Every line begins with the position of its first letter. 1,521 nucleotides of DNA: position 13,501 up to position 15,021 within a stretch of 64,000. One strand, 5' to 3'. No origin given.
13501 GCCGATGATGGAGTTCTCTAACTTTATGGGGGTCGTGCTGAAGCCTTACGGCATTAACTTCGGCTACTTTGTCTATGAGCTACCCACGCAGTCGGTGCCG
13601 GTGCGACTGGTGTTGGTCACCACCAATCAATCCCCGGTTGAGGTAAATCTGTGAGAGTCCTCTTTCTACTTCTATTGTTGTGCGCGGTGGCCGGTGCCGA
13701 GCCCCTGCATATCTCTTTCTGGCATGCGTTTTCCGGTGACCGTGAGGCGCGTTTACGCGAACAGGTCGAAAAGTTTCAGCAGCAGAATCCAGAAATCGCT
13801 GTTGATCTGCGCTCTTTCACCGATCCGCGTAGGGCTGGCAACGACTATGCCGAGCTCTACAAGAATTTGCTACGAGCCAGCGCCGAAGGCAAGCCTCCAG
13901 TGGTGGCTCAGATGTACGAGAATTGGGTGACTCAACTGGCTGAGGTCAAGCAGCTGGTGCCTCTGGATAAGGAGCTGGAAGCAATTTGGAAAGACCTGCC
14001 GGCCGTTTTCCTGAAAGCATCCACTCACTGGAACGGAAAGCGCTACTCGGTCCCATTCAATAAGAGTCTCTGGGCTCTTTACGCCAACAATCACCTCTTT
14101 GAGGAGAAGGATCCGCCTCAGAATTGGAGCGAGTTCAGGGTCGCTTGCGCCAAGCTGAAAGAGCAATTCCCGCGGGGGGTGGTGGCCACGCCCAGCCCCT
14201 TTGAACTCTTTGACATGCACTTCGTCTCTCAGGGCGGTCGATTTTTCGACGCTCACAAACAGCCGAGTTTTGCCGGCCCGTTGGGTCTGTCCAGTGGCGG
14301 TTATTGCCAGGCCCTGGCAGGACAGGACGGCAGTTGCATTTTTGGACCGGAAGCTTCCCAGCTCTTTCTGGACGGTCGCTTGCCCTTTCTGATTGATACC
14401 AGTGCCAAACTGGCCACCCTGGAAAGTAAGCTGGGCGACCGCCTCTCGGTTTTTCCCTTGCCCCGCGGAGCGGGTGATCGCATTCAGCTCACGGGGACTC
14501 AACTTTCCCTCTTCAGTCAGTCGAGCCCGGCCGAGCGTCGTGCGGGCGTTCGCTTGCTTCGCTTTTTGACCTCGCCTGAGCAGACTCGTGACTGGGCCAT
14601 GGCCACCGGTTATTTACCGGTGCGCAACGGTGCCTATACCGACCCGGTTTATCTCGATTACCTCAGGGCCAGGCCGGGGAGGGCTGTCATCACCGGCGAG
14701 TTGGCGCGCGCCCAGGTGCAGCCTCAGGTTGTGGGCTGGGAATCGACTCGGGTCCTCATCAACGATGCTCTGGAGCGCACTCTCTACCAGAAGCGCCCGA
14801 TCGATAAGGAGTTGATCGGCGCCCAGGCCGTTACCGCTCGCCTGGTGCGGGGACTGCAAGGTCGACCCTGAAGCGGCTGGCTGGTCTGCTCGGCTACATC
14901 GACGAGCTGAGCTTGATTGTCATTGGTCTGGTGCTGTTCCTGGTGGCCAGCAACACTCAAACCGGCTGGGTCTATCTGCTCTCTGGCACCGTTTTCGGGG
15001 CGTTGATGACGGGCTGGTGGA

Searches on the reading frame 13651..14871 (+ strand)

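Call 6: search_protein_families(library=pfam, proteins=[window:13651-14871:+], max_evalue=0.01)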
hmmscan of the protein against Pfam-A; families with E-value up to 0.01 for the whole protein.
window:13651-14871:+ (406 aa): 2 families
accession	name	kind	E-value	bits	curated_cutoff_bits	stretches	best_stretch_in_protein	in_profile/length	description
PF13416.11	SBP_bac_8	-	8.3e-30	105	27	1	65-334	20-271/279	Bacterial extracellular solute-binding protein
PF01547.30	SBP_bac_1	-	1.1e-16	62.2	26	1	34-221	9-191/307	Bacterial extracellular solute-binding protein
